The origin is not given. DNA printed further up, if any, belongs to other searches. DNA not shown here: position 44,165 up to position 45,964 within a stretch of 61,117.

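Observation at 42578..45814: Class I and class II lysyl-tRNA synthetases side by side in one apparent operon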

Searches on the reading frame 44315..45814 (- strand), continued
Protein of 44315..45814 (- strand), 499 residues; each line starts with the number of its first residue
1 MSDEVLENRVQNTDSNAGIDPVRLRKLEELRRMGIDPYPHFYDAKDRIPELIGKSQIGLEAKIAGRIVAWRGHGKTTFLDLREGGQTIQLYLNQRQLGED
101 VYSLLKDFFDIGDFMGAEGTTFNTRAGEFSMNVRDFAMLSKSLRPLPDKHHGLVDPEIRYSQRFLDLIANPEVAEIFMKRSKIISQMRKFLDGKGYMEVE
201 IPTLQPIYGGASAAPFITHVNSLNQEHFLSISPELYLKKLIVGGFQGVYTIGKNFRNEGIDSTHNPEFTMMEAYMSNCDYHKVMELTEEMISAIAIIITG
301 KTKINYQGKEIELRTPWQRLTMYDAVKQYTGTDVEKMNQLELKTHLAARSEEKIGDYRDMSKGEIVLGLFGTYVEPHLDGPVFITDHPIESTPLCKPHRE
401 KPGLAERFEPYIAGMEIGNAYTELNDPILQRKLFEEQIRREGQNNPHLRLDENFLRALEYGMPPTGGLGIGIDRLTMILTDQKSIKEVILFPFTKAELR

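Call 28: search_solved_structures(query=window:44315-45814:-, show_alignments=2, max_evalue=1e-80)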
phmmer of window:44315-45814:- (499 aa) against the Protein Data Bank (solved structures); distinct sequences matched with E-value up to 1e-80: 34.
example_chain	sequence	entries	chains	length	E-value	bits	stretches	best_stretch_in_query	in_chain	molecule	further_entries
3a74_A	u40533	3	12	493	2.5e-130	438.8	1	22-493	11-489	Lysyl-tRNA synthetase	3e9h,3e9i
9slz_A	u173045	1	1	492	2.9e-130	438.6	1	23-496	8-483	Lysine--tRNA ligase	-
9jkl_A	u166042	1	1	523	4.1e-130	438.1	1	22-495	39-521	Lysine--tRNA ligase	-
1e1o_A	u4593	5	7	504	8.4e-124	417.3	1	40-495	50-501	LYSYL-TRNA SYNTHETASE, HEAT INDUCIBLE | LYSYL-TRNA SYNTHETASE | LYSYL-TRNA SYNTHETASE (LYSU)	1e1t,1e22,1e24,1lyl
9kwd_A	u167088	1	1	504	9.4e-124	417.1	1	40-494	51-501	Lysine--tRNA ligase, heat inducible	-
5yzx_A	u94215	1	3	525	1.4e-123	416.6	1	40-495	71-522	Lysine--tRNA ligase, heat inducible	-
1bbu_A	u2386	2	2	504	3.3e-119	402.1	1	23-494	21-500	PROTEIN (LYSYL-TRNA SYNTHETASE)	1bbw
4ex5_A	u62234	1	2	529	1.5e-118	399.9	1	57-496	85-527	Lysine--tRNA ligase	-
6wbd_A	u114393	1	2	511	1.7e-115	389.9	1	57-497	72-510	Lysine--tRNA ligase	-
6nrz_A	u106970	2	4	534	1.3e-114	387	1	23-494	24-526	Lysine--tRNA ligase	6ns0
6o3f_A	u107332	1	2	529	1.5e-114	386.8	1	23-494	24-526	Lysine--tRNA ligase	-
36lw_A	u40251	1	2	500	9.2e-113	380.9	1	58-495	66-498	Lysine--tRNA ligase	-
4dpg_A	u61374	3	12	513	4.2e-109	368.8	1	22-497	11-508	Lysine--tRNA ligase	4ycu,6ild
8hyr_A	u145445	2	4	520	4.4e-109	368.7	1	22-497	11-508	Lysine--tRNA ligase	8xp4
3bju_A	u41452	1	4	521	4.5e-109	368.7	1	22-497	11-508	Lysyl-tRNA synthetase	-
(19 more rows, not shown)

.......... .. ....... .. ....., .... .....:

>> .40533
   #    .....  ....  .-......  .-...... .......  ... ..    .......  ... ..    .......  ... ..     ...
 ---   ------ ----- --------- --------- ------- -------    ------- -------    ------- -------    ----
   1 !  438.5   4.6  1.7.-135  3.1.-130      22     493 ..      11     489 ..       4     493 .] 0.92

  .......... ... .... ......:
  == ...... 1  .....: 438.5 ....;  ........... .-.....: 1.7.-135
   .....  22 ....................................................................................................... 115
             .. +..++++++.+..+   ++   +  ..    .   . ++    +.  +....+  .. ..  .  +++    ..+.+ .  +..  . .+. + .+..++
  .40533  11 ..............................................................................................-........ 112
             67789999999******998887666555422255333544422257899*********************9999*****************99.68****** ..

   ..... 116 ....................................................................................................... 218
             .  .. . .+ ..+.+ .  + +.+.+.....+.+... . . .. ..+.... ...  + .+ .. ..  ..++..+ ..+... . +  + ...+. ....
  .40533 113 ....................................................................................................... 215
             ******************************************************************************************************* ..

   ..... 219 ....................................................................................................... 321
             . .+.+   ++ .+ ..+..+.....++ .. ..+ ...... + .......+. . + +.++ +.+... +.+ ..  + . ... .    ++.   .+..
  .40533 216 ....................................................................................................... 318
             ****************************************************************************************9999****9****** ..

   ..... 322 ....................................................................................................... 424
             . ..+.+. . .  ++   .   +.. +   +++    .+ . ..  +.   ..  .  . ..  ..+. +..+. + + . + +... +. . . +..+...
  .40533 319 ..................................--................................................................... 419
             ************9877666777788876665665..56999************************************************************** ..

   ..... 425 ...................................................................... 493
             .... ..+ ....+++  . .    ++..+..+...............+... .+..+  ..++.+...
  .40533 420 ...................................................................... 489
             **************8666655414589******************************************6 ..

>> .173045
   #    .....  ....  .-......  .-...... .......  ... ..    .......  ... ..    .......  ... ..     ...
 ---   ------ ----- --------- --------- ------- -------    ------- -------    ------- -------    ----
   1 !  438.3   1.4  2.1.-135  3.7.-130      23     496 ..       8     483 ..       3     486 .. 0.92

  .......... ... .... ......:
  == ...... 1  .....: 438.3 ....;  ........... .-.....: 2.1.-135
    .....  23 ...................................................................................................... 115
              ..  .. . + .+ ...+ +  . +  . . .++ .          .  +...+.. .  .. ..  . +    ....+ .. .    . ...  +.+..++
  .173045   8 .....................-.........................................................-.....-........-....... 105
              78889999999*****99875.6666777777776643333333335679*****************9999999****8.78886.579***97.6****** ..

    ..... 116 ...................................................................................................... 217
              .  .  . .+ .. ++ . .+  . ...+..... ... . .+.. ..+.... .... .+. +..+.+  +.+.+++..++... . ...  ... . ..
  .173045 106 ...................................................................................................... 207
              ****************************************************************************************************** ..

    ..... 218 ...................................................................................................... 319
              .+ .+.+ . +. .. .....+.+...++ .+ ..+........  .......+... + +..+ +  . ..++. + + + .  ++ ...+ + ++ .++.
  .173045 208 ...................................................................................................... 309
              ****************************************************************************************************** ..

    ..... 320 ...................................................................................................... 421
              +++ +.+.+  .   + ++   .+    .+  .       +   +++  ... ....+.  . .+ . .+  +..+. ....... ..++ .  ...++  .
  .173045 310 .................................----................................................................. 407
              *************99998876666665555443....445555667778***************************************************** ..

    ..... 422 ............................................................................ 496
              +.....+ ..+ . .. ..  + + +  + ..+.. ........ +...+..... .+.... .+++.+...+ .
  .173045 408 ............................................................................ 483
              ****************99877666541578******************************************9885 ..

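Call 33: find_related_loci(query=A1, collection=metagenome_contigs, flank=10000)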
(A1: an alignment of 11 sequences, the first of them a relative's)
Query A1 (499 aa) in metagenome_contigs; peptide patterns used: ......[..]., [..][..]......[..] (x = any residue, [..] = any of these).
600 stretches matched a pattern (row limit reached: there are more); 599 encode a relative of the query (tblastn E <= 1e-3); the best 80 are kept; 80 distinct loci.
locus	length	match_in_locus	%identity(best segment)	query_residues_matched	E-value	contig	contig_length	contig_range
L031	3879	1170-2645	49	5-497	1e-159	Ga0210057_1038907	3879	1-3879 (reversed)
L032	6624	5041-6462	51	22-492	2e-153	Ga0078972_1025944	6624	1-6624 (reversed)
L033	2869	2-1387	52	34-492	2e-159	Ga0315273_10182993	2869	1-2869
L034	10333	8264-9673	50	22-492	2e-149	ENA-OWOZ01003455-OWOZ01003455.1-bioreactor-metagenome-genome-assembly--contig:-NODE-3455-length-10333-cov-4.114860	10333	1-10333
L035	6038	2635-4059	48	23-495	1e-149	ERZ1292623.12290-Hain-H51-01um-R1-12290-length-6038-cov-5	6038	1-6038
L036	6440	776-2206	49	23-495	5e-149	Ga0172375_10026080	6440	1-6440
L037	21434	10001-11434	48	23-497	4e-148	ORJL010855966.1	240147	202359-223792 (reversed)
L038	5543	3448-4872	49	19-492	4e-149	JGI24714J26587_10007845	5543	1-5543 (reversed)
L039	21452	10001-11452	47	23-496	1e-147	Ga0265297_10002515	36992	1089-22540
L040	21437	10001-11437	48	23-498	2e-146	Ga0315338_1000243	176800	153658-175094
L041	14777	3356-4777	49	23-495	2e-146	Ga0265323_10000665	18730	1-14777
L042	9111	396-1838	47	23-499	4e-146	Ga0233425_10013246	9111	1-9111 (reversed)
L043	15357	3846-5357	46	1-497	7e-146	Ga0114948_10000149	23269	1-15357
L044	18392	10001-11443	47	23-497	1e-145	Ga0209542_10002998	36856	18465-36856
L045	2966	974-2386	48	22-492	3e-152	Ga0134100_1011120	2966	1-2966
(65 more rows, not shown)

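Call 35: find_encoding_contigs(protein=P0123, flank=8000, max_places=2)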
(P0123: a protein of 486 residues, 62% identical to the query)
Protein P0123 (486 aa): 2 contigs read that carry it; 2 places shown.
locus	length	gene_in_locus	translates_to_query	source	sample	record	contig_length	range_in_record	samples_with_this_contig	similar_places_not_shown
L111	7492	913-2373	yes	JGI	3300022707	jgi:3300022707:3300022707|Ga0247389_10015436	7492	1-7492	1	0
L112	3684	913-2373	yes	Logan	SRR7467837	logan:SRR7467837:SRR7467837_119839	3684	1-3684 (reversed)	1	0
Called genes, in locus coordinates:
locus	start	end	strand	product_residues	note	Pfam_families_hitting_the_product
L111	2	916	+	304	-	?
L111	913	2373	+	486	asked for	PF01336:tRNA_anti-codon, PF00152:tRNA-synt_2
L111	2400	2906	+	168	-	PF13581:HATPase_c_2 (faint)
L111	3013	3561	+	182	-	PF00583:Acetyltransf_1, PF13673:Acetyltransf_10 (weak), PF13508:Acetyltransf_7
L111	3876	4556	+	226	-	PF01634:HisG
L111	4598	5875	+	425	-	PF01409:tRNA-synt_2d (weak), PF13393:tRNA-synt_His, PF00587:tRNA-synt_2b (weak), PF03129:HGTP_anticodon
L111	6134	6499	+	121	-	-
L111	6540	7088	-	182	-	PF01161:PBP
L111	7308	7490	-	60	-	?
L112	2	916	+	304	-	?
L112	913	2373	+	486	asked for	PF01336:tRNA_anti-codon, PF00152:tRNA-synt_2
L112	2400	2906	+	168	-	PF13581:HATPase_c_2 (faint)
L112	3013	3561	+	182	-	PF00583:Acetyltransf_1, PF13673:Acetyltransf_10 (weak), PF13508:Acetyltransf_7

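Call 36: find_encoding_contigs(protein=P0130, flank=8000, max_places=2)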
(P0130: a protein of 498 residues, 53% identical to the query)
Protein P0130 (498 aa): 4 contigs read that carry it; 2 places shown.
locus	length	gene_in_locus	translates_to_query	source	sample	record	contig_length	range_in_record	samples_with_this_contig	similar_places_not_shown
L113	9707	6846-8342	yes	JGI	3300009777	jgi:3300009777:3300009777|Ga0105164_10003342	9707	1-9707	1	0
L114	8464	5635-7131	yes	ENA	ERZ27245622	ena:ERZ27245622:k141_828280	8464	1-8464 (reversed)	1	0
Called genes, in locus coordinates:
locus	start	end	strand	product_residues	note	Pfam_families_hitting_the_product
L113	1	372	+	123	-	?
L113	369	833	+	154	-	PF00583:Acetyltransf_1, PF13673:Acetyltransf_10, PF13508:Acetyltransf_7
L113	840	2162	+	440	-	PF00696:AA_kinase, PF22468:ACT_9 (weak), PF13840:ACT_7, PF01842:ACT (weak), PF22468:ACT_9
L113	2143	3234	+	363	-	PF01118:Semialdhyde_dh, PF02774:Semialdhyde_dhC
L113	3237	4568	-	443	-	PF00742:Homoserine_dh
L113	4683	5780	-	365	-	PF01546:Peptidase_M20, PF07687:M20_dimer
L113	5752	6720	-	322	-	PF00551:Formyl_trans_N (weak)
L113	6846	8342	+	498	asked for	PF01336:tRNA_anti-codon, PF00152:tRNA-synt_2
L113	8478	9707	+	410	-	?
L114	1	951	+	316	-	?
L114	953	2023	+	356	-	PF01118:Semialdhyde_dh, PF02774:Semialdhyde_dhC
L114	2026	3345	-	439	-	PF00742:Homoserine_dh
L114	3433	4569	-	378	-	PF01546:Peptidase_M20, PF07687:M20_dimer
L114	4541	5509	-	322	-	PF00551:Formyl_trans_N (weak)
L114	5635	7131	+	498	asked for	PF01336:tRNA_anti-codon, PF00152:tRNA-synt_2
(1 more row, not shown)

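Call 37: find_encoding_contigs(protein=P0127, flank=8000, max_places=2)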
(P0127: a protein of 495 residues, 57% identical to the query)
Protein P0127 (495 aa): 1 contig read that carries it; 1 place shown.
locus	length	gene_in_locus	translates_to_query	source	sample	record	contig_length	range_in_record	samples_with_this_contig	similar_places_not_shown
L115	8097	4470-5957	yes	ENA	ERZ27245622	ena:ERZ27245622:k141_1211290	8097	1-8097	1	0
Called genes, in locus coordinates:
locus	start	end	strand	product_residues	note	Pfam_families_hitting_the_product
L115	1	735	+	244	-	?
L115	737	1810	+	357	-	PF01118:Semialdhyde_dh, PF02774:Semialdhyde_dhC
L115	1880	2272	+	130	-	-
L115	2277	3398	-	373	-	PF04389:Peptidase_M28 (weak), PF01546:Peptidase_M20, PF07687:M20_dimer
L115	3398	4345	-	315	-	PF00551:Formyl_trans_N (weak)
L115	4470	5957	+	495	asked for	PF01336:tRNA_anti-codon, PF00152:tRNA-synt_2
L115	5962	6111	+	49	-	-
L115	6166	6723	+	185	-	-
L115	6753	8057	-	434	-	PF01408:GFO_IDH_MocA (weak), PF03447:NAD_binding_3, PF00742:Homoserine_dh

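Call 48: find_encoding_contigs(protein=P0124, flank=8000, max_places=2)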
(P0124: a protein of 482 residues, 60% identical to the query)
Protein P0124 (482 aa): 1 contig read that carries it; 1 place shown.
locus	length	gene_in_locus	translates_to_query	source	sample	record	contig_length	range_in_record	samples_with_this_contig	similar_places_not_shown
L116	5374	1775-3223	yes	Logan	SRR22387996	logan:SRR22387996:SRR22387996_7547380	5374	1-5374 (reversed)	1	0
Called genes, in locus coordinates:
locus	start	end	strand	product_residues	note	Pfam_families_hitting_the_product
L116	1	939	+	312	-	?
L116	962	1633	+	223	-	-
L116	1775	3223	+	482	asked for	PF01336:tRNA_anti-codon, PF00152:tRNA-synt_2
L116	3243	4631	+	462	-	PF00696:AA_kinase, PF01842:ACT (faint), PF13840:ACT_7 (faint), PF22468:ACT_9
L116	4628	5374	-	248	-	?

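Call 49: find_encoding_contigs(protein=P0128, flank=8000, max_places=2)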
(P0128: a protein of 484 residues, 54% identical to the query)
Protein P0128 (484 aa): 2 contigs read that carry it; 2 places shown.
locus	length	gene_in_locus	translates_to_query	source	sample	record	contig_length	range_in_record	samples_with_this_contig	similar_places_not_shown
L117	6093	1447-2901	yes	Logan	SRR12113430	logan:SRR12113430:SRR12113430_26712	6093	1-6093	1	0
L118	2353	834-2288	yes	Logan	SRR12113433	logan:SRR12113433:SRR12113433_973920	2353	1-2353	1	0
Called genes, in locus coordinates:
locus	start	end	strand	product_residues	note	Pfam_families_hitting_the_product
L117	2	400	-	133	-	?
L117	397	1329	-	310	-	PF00551:Formyl_trans_N (weak)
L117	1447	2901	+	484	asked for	PF01336:tRNA_anti-codon, PF00152:tRNA-synt_2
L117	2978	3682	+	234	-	-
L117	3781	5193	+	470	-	PF00696:AA_kinase, PF01842:ACT (faint), PF13840:ACT_7 (weak), PF22468:ACT_9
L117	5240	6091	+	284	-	?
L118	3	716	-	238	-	?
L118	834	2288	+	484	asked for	PF01336:tRNA_anti-codon, PF00152:tRNA-synt_2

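Call 77: find_encoding_contigs(protein=P0221, flank=10000, max_places=1)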
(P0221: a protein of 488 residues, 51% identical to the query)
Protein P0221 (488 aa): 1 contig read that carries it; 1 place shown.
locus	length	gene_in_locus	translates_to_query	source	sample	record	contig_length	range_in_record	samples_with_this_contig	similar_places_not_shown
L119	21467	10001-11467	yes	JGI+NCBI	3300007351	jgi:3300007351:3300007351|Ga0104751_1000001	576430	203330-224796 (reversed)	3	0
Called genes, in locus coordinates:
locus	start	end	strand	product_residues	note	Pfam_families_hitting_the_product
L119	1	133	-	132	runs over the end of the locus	PF00571:CBS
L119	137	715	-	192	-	PF01914:MarC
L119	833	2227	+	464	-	-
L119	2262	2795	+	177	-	PF01928:CYTH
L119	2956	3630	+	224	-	PF08713:DNA_alkylation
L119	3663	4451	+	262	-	PF01041:DegT_DnrJ_EryC1, PF27296:MJ1341_C (weak)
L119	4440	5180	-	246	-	PF01255:Prenyltransf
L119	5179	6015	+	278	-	PF01478:Peptidase_A24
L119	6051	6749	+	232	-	-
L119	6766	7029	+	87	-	PF06821:Ser_hydrolase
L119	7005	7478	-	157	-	-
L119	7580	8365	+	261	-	PF11969:DcpS_C, PF01230:HIT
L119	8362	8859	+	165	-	PF01230:HIT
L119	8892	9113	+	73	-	-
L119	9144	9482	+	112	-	PF01981:PTH2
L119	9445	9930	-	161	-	-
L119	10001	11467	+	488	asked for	PF01336:tRNA_anti-codon, PF00152:tRNA-synt_2, PF01409:tRNA-synt_2d (faint)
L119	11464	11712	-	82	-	-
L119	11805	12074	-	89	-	PF25212:HVO_A0114 (weak), PF13601:HTH_34 (weak)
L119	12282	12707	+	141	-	PF00254:FKBP_C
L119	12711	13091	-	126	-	-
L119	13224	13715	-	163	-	-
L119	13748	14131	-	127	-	-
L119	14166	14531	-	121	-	-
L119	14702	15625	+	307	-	PF08271:Zn_Ribbon_TF, PF00382:TFIIB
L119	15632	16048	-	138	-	PF01230:HIT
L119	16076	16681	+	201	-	PF01862:PvlArgDC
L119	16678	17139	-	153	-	PF00383:dCMP_cyt_deam_1, PF14437:MafB19-deam (weak)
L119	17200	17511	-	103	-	PF01035:DNA_binding_1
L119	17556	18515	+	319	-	-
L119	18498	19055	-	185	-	-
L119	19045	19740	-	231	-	-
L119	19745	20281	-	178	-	PF05401:NodS (weak), PF03602:Cons_hypoth95, PF05175:MTS, PF06325:PrmA, PF13489:Methyltransf_23, PF13847:Methyltransf_31, PF08241:Methyltransf_11, PF13649:Methyltransf_25, +4 more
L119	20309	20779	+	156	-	-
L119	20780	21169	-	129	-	PF08327:AHSA1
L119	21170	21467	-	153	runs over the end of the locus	PF08570:DUF1761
